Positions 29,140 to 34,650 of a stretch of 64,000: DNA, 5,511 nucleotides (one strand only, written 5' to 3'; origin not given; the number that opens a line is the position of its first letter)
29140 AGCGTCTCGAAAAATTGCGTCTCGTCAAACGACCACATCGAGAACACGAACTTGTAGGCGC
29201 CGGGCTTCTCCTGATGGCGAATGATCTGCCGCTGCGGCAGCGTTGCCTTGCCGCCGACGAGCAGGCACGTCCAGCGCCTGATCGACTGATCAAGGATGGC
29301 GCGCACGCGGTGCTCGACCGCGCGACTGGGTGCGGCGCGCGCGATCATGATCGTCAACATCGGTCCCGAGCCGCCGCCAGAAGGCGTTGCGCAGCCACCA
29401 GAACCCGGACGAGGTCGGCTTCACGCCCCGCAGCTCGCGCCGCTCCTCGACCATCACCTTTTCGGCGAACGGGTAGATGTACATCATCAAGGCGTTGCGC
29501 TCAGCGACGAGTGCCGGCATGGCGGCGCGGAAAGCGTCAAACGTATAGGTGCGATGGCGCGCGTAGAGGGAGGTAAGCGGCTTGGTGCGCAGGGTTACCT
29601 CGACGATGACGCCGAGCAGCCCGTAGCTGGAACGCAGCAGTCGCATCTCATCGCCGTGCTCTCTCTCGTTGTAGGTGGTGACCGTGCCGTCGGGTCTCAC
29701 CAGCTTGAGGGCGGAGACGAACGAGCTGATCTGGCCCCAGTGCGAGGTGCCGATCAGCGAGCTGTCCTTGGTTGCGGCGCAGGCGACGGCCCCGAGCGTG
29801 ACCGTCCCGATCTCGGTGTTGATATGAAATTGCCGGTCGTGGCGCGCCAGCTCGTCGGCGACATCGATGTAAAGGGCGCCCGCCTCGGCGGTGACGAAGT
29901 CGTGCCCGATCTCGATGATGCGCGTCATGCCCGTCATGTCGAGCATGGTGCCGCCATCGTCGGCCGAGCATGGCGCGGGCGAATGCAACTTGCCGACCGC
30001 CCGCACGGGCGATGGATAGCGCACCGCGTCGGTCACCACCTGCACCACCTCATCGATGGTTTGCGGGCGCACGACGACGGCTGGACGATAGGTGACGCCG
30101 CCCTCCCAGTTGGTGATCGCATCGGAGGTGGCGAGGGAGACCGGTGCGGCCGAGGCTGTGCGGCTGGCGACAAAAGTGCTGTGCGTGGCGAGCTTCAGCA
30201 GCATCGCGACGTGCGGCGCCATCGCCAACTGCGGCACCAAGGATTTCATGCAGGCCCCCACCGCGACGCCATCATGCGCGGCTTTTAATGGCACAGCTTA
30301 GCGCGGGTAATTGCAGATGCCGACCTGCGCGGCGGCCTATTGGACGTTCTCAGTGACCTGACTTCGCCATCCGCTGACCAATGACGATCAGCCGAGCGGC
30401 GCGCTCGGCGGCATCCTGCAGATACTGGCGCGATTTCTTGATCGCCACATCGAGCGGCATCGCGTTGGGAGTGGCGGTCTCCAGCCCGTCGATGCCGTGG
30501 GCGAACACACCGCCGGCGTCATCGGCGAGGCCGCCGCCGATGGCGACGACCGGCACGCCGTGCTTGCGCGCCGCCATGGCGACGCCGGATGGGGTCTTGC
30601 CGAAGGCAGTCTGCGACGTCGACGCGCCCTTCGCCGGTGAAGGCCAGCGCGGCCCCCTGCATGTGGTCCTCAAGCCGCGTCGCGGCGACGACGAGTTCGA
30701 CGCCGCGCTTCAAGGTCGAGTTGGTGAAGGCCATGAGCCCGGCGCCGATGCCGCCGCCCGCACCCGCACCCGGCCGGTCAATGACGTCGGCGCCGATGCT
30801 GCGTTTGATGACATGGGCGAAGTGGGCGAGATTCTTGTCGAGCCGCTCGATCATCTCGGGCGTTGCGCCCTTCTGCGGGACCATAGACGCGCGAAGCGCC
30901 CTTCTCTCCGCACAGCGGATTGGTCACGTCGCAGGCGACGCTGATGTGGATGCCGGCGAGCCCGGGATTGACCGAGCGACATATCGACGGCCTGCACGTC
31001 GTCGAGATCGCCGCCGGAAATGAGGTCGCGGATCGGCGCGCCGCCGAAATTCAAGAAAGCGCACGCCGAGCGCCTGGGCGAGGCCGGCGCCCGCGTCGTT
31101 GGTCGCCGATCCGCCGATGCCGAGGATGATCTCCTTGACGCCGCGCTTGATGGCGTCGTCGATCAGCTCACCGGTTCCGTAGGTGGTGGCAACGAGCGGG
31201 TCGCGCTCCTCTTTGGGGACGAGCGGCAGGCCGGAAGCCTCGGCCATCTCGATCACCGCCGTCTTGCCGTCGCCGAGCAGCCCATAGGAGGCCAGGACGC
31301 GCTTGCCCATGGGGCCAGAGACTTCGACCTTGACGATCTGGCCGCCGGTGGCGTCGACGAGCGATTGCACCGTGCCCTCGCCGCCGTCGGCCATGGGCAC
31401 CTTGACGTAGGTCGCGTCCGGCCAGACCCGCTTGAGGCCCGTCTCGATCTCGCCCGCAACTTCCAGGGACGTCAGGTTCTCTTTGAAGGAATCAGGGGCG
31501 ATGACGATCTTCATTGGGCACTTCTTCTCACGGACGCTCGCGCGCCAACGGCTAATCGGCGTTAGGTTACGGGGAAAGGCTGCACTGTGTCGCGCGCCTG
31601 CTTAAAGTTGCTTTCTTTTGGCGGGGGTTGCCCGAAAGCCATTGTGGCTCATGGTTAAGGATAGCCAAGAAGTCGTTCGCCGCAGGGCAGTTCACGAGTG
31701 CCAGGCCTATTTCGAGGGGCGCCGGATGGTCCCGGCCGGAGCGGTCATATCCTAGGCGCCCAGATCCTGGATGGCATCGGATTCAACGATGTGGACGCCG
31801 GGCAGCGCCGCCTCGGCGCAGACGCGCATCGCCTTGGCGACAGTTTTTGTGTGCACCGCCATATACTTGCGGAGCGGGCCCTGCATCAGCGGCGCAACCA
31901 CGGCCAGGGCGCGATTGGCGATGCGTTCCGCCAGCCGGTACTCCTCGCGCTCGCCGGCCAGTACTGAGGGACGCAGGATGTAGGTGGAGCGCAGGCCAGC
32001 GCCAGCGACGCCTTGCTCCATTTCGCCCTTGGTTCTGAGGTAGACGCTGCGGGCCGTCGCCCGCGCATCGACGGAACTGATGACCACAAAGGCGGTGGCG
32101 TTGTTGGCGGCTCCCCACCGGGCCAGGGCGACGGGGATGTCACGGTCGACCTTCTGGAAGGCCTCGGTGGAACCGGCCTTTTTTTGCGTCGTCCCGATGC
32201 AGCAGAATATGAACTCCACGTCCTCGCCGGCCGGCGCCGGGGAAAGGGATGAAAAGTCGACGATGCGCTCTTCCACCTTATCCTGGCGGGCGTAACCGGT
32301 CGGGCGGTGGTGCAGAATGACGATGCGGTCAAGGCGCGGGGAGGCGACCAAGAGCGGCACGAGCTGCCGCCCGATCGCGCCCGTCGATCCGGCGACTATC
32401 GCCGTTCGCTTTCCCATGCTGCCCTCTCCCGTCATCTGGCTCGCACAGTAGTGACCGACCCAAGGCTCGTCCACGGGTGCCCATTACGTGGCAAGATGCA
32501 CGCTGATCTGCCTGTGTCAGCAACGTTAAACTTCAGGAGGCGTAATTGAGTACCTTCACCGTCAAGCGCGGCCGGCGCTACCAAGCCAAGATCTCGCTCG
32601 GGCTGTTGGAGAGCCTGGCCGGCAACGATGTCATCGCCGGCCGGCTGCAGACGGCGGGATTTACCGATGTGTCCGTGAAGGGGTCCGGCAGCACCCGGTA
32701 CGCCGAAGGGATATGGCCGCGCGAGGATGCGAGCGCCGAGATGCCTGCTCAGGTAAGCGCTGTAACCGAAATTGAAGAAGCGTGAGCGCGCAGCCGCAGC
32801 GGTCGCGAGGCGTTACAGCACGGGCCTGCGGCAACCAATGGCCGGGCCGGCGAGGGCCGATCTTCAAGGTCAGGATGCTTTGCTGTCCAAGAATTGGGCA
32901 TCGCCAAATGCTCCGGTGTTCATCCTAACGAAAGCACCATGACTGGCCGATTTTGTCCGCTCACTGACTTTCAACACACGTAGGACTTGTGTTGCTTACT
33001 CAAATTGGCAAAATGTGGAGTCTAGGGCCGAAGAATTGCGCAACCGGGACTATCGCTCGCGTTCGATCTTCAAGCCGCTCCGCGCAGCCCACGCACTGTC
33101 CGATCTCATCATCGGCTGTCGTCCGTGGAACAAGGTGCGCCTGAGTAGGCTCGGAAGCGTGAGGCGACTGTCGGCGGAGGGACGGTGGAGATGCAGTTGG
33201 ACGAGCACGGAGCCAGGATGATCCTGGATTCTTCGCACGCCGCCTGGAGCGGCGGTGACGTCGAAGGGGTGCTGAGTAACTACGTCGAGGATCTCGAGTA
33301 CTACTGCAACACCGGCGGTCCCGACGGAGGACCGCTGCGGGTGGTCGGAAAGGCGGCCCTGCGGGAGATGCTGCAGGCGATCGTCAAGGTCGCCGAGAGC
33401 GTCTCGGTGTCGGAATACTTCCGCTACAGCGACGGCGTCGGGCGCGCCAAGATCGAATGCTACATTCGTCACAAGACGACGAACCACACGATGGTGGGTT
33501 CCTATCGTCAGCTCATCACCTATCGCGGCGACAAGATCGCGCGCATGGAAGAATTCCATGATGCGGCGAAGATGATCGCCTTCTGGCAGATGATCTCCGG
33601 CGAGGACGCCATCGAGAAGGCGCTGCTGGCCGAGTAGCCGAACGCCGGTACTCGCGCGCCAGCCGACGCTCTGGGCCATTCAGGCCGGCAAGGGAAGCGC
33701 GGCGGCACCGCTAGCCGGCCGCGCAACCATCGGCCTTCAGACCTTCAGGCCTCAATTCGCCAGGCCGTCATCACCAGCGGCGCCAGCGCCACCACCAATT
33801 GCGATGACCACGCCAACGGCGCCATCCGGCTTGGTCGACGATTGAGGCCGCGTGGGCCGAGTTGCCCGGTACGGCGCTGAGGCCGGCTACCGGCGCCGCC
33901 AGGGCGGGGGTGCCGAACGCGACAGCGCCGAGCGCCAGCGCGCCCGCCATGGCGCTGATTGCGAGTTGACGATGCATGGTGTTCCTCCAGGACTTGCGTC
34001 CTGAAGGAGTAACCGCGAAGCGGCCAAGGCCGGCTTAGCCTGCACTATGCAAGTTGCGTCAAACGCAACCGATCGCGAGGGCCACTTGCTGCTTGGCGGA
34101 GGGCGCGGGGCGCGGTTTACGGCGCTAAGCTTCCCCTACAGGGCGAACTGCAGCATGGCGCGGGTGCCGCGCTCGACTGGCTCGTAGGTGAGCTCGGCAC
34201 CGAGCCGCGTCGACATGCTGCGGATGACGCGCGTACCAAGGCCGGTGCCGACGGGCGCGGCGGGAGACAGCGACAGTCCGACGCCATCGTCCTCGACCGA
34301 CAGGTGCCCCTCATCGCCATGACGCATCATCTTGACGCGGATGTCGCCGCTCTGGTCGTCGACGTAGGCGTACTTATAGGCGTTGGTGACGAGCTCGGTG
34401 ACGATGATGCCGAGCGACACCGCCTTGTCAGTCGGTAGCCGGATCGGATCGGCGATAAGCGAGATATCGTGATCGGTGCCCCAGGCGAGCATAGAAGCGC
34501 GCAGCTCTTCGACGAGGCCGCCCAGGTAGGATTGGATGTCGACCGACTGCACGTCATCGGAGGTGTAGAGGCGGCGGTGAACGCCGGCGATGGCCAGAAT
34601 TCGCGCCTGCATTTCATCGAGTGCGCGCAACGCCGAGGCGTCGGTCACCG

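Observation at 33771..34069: Secreted prepro-peptide ending in an 18-mer with 7 Trp and 7 Arg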

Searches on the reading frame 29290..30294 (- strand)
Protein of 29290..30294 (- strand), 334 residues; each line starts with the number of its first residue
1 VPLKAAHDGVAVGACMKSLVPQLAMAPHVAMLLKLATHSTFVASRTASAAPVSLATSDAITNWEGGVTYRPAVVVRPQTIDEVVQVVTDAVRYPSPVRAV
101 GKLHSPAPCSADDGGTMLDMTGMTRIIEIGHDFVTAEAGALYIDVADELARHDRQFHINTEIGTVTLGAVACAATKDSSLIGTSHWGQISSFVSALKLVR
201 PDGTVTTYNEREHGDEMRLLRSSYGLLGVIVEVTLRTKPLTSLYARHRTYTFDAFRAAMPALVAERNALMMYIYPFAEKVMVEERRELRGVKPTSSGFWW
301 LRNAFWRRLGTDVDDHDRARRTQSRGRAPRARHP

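Call 48: search_protein_families(library=pfam, proteins=[window:29290-30294:-], max_evalue=0.01)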
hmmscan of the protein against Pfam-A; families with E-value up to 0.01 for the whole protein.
window:29290-30294:- (334 aa): 1 family
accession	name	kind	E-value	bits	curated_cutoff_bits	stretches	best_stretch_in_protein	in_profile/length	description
PF01565.28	FAD_binding_4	-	3.8e-20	72.4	26.4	1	71-207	1-137/139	FAD binding domain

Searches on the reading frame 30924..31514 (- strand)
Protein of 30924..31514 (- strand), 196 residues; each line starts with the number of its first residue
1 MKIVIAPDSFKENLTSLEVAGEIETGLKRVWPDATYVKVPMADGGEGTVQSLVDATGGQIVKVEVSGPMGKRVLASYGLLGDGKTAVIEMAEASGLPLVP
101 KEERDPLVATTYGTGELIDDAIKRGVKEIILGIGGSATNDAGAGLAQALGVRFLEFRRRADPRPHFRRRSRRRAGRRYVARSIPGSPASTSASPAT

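Call 48: search_protein_families(library=pfam, proteins=[window:30924-31514:-], max_evalue=0.01)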
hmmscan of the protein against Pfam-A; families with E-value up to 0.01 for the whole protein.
window:30924-31514:- (196 aa): 1 family
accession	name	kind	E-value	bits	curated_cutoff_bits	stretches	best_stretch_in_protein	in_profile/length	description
PF02595.20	Gly_kinase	-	4.1e-69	233.7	23.3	1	3-156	1-154/372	Glycerate kinase family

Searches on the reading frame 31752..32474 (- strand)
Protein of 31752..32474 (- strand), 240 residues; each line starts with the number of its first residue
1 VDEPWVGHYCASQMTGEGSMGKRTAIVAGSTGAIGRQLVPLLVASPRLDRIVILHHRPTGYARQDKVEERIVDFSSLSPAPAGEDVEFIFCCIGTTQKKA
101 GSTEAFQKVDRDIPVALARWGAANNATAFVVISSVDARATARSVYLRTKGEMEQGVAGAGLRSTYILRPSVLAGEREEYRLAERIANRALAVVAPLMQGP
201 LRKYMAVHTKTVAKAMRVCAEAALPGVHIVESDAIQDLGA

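Call 48: search_protein_families(library=pfam, proteins=[window:31752-32474:-], max_evalue=0.01)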
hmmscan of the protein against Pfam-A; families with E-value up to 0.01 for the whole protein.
window:31752-32474:- (240 aa): 5 families
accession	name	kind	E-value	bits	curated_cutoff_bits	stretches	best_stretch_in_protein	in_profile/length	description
PF08732.16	HIM1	-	2.5e-07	30.9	28.7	1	81-180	43-146/169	HIM1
PF01370.27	Epimerase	-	8.1e-07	29.1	20.9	1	26-222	2-227/240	NAD dependent epimerase/dehydratase family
PF13460.12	NAD_binding_10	-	5.9e-05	23.4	27.2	1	29-182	1-157/184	NAD(P)H-binding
PF01118.30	Semialdhyde_dh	-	0.00075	20.3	26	1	26-100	3-81/121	Semialdehyde dehydrogenase, NAD binding domain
PF07993.18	NAD_binding_4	-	0.0015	18.2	20.1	0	27-72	1-47/258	Male sterility protein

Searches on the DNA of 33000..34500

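Call 40: search_rna_families(source=window, start=33000, end=34500, threshold=evalue, max_evalue=1)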
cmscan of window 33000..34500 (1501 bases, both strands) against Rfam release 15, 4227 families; matches with E-value up to 1: 1.
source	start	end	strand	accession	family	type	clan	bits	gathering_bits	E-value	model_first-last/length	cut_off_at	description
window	33077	33116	-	RF01129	sR44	Gene; snRNA; snoRNA; CD-box;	-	15.1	45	0.89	1-55/55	no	Small nucleolar RNA sR44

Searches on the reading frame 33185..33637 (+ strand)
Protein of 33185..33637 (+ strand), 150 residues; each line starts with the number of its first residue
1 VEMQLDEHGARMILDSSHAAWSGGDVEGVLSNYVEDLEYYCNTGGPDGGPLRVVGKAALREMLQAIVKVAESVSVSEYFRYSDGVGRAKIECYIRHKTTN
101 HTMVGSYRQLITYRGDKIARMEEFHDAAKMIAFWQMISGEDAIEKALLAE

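Call 3: search_protein_families(library=ncbifam, proteins=[window:33185-33637:+], max_evalue=1)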
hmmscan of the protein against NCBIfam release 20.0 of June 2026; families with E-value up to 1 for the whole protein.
window:33185-33637:+ (150 aa): 0 families

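Call 4: search_protein_families(library=pfam, proteins=[window:33185-33637:+], max_evalue=1)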
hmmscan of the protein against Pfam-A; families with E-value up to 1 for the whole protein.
window:33185-33637:+ (150 aa): 1 family
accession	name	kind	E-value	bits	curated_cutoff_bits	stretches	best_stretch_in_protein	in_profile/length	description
PF12680.13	SnoaL_2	-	2e-05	25.6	27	1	18-121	5-102/102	SnoaL-like domain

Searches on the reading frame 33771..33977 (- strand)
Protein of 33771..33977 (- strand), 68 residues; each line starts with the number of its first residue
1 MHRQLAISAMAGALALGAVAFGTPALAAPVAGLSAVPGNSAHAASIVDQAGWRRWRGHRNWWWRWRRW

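Call 3: search_protein_families(library=ncbifam, proteins=[window:33771-33977:-], max_evalue=1)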
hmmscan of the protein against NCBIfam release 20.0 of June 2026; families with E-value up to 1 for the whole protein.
window:33771-33977:- (68 aa): 0 families

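Call 4: search_protein_families(library=pfam, proteins=[window:33771-33977:-], max_evalue=1)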
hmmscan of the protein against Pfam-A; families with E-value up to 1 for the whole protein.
window:33771-33977:- (68 aa): 1 family
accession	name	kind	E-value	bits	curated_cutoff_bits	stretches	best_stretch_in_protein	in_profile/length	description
PF12666.12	PrgI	-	0.088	13.8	27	1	3-41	20-58/91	PrgI family protein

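Call 5: find_homologous_proteins(query=window:33771-33977:-, max_evalue=0.01)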
Query window:33771-33977:- (68 aa): 27 proteins with E <= 0.01 among 53 candidates.
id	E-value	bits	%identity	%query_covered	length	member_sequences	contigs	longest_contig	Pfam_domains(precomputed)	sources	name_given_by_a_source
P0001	1.3e-27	113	79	93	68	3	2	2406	-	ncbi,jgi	jgi:hypothetical protein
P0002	5.9e-25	105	76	93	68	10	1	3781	-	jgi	jgi:hypothetical protein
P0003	5.9e-25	105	75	88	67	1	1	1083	-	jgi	jgi:hypothetical protein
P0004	1.7e-24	103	73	88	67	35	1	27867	-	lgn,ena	-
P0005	1.9e-24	103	70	93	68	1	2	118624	-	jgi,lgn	jgi:hypothetical protein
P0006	3.6e-24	102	71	93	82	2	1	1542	-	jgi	jgi:hypothetical protein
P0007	1.0e-23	101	76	93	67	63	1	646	-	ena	-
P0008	1.2e-23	101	78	93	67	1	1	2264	-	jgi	jgi:hypothetical protein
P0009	2.0e-23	100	67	88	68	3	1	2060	-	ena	-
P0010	4.5e-23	99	67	93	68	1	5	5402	-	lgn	-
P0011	1.2e-22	98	67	93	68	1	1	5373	-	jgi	jgi:hypothetical protein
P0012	1.4e-22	97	70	93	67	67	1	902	-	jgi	jgi:hypothetical protein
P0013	2.0e-22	97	83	51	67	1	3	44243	-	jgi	jgi:hypothetical protein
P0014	8.0e-22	95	70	93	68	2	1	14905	-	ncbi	-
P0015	1.1e-21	95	70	93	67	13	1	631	-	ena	-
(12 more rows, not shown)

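Call 8: find_related_loci(query=A1, collection=genome_contigs, flank=6000)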
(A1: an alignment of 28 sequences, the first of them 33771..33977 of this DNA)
Query A1 (68 aa) in genome_contigs; peptide patterns used: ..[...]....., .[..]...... (x = any residue, [..] = any of these).
510 stretches matched a pattern; 13 encode a relative of the query (tblastn E <= 1e-3); 13 distinct loci.
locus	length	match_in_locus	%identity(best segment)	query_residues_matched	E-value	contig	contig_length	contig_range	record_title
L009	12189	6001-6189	75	1-63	1e-17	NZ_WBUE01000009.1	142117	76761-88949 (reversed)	MAG: Hyphomicrobium sp. isolate SB8 contig_88, whole genome shotgun sequence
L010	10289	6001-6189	78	1-63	5e-17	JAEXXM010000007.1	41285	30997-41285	MAG: Proteobacteria bacterium isolate OH_HDB_15 k127_1256141, whole genome shotgun sequence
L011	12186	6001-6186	75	1-63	2e-14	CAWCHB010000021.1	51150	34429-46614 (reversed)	MAG: uncultured Alphaproteobacteria bacterium isolate MFD01275.bin.2.166 genome assembly, contig: contig_38217, whole ge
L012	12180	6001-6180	70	1-60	4e-14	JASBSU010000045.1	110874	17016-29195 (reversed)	MAG: Hyphomicrobium sp. isolate BWSM_147 k141_1165512, whole genome shotgun sequence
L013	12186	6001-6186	71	1-63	7e-14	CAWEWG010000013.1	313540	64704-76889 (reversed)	MAG: uncultured Alphaproteobacteria bacterium isolate MFD09212.bin.1.142 genome assembly, contig: contig_66666, whole ge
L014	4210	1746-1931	73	1-63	9e-14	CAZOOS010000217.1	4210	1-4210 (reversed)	MAG TPA_asm: uncultured Hyphomicrobium sp. isolate SRP302447_co4_274 genome assembly, contig: NODE_59535_length_4210_cov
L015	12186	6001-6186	71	1-63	2e-13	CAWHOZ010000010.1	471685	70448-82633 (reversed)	MAG: uncultured Alphaproteobacteria bacterium isolate MFD09212.bin.2.173 genome assembly, contig: contig_26293, whole ge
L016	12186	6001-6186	67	1-63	5e-13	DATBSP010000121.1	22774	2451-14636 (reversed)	MAG TPA_asm: Hyphomicrobium sp. isolate SMAG_U4160 k141_330835, whole genome shotgun sequence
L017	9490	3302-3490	70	1-63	6e-12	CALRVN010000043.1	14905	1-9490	MAG: Hyphomicrobium sp. CS1GBMeth3 isolate JJ-ME644-99-3-m2-bin104 genome assembly, contig: JJ-ME644-99-C215, whole geno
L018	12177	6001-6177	60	1-60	2e-9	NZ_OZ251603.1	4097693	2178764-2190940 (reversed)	Hyphomicrobium sp. 1Nfss2.1 chromosome HNF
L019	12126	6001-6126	72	21-63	7e-8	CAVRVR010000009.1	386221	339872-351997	MAG: uncultured Alphaproteobacteria bacterium isolate MFD02242.bin.2.75 genome assembly, contig: contig_22513, whole gen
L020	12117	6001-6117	77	22-60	8e-8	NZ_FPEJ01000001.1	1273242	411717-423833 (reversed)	Hyphomicrobium sp. NDB2Meth4, whole genome shotgun sequence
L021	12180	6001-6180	62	1-60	3e-7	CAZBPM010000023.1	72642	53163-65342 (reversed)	MAG TPA_asm: uncultured Hyphomicrobium sp. isolate SRP062349_co3_110 genome assembly, contig: NODE_73_length_72642_cov_1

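Call 24: search_protein_representatives(alignment_id=A1)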
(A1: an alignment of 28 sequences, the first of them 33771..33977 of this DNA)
Query: 28 sequences, 68 profile positions. Proteins with E-value up to 0.001 (for the whole library): 28; up to 1e-10: 7; up to 1e-30: 0. The best 28 are listed.
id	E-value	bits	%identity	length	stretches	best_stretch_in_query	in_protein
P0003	2.3e-30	120.8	-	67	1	1-68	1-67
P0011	4.3e-29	116.8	-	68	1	1-68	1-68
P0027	2.9e-21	91.7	-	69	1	4-68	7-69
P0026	4.4e-19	84.7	-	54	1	1-55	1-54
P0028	3.2e-17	78.7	-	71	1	1-54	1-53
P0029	5.1e-14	68.5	-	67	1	1-68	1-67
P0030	2.6e-12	63.0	-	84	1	1-50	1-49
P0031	6.2e-09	52.2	-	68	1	1-68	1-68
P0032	1.8e-06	44.3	-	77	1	1-66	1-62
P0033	2.0e-06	44.2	-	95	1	8-65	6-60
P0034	1.6e-05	41.3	-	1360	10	29-49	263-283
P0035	1.9e-05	41.0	-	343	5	4-49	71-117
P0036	3.8e-05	40.1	-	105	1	9-64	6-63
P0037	5.2e-05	39.6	-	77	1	4-67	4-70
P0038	6.7e-05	39.3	-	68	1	1-68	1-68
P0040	7.9e-05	39.0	-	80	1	10-65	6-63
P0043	1.8e-04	37.9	-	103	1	8-66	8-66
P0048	6.5e-04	36.1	-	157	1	3-67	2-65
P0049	6.7e-04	36.1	-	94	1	1-66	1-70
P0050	7.0e-04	36.0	-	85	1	1-64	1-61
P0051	9.0e-04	35.6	-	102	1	7-66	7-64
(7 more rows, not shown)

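Call 29: find_encoding_contigs(protein=P0029, flank=5000, max_places=4)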
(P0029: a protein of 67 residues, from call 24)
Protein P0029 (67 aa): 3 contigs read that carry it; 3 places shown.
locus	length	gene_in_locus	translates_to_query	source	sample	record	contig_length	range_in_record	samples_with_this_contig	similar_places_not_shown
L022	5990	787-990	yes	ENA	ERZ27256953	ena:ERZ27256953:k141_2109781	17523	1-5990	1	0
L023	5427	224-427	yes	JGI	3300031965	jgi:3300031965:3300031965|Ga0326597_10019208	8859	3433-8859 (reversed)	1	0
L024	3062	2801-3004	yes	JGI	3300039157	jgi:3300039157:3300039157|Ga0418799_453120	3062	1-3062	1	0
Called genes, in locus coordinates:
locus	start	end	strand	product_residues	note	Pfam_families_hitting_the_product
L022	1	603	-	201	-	?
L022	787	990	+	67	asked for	-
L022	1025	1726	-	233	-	PF04386:SspB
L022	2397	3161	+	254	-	PF02517:Rce1-like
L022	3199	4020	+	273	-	PF00303:Thymidylat_synt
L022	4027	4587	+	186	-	PF00186:DHFR_1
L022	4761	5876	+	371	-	PF12221:HflK_N, PF01145:Band_7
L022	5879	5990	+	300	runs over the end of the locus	PF01145:Band_7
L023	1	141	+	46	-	?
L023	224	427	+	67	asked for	-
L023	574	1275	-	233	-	PF04386:SspB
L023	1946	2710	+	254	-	PF02517:Rce1-like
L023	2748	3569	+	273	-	PF00303:Thymidylat_synt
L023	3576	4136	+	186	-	PF00186:DHFR_1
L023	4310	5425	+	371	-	PF12221:HflK_N, PF01145:Band_7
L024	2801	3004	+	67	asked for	-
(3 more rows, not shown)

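Call 30: find_encoding_contigs(protein=P0031, flank=5000, max_places=4)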
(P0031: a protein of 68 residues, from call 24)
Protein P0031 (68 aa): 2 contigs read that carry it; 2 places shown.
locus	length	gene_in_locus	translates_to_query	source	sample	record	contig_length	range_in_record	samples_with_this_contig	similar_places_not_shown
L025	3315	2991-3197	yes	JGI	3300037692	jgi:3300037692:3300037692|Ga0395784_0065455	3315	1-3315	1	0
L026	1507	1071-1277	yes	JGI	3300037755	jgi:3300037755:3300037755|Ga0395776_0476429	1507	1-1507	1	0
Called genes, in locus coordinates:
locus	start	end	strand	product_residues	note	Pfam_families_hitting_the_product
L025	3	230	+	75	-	?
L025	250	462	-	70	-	-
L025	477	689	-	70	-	PF00313:CSD, PF08206:OB_RNB (weak)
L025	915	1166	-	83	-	-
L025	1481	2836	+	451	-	PF04851:ResIII (weak), PF00270:DEAD, PF00271:Helicase_C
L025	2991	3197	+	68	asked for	-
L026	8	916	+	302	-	PF00270:DEAD, PF00271:Helicase_C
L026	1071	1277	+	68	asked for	-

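Call 31: search_protein_families(library=ncbifam, proteins=[P0029, P0032, P0033, P0036, P0040, P0043, P0048, P0049, P0050, P0051], max_evalue=1)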
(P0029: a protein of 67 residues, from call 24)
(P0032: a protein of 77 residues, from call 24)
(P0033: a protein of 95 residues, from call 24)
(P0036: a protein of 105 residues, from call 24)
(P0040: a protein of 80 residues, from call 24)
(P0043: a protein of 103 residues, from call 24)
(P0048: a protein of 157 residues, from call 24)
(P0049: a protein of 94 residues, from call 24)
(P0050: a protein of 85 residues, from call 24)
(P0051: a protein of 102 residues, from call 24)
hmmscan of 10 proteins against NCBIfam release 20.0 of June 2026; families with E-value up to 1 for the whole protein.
P0029 (67 aa): 0 families

P0032 (77 aa): 0 families

P0033 (95 aa): 0 families

P0036 (105 aa): 1 family
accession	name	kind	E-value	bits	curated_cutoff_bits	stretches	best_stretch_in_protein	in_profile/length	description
NF033636.1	acid_shock_Asr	equivalog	0.48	11.2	50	1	5-48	5-50/119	acid resistance repetitive basic protein Asr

P0040 (80 aa): 0 families

P0043 (103 aa): 1 family
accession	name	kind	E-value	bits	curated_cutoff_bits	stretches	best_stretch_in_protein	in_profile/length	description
NF041022.1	rodlin_AB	equivalog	0.098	12.6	75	1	7-52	2-48/134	rodlin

P0048 (157 aa): 0 families

P0049 (94 aa): 0 families

P0050 (85 aa): 0 families

P0051 (102 aa): 0 families

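Call 32: search_protein_families(library=pfam, proteins=[P0029, P0032, P0033, P0036, P0040, P0043, P0048, P0049, P0050, P0051], max_evalue=1)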
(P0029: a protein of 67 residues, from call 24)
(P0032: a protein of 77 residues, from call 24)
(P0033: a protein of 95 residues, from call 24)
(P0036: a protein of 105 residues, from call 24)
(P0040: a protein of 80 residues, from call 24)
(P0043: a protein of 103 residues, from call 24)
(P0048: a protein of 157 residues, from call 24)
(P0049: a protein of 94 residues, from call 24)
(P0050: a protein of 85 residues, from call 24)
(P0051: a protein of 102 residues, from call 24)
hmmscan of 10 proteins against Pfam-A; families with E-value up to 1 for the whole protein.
P0029 (67 aa): 0 families

P0032 (77 aa): 0 families

P0033 (95 aa): 0 families

P0036 (105 aa): 0 families

P0040 (80 aa): 1 family
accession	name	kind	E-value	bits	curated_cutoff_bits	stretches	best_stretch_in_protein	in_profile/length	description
PF16723.11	DUF5065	-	0.065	13.8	26.8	1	1-41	3-43/156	Domain of unknown function (DUF5065)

P0043 (103 aa): 0 families

P0048 (157 aa): 0 families

P0049 (94 aa): 0 families

P0050 (85 aa): 0 families

P0051 (102 aa): 0 families

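Call 41: predict_structure(alignment_id=A1)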
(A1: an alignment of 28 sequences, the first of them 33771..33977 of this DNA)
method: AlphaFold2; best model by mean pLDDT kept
length: 68 residues; sequences in the alignment: 28
mean_pLDDT: 67.1   pTM: 0.29
mean pLDDT of the five models: 67.1, 65.5, 65.1, 63.7, 61.9
residues with pLDDT >= 90: 0; 70-90: 31; 50-70: 34; < 50: 3
segments of 3 or more residues with pLDDT < 50: none
pLDDT, mean of each block of 10 residues (from residue 1): 66 77 54 54 61 81 79
secondary structure, 60 per line:
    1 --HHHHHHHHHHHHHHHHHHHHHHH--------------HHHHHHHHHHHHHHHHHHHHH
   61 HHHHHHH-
elements in order: H3-25 H40-67

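Call 52: find_encoding_contigs(protein=P0012, flank=1500, max_places=10)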
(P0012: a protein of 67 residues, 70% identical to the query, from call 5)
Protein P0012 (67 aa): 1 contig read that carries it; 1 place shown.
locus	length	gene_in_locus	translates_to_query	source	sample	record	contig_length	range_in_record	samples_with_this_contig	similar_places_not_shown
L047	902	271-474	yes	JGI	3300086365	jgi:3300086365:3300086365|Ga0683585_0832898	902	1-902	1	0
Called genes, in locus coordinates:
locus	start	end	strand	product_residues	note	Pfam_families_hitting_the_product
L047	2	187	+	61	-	?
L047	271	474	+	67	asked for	-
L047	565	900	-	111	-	?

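Call 53: find_encoding_contigs(protein=P0007, flank=1500, max_places=10)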
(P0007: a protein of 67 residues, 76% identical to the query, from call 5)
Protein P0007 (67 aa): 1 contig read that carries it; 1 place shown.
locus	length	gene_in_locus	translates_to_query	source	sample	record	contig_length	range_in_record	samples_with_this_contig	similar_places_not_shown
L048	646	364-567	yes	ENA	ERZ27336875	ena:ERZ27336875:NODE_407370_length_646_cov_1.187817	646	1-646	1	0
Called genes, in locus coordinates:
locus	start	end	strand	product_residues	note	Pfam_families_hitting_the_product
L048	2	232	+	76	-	?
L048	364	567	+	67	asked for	-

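Call 61: search_dna_similar(query=window:33774-33977:-, collection=plasmids, mode=protein, max_evalue=1, max_rows=10)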
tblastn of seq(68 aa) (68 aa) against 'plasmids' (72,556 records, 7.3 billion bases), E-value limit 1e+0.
No match.

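Call 62: search_dna_similar(query=window:33774-33977:-, collection=phages, mode=protein, max_evalue=1, max_rows=10)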
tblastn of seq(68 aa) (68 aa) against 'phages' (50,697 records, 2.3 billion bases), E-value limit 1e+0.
No match.
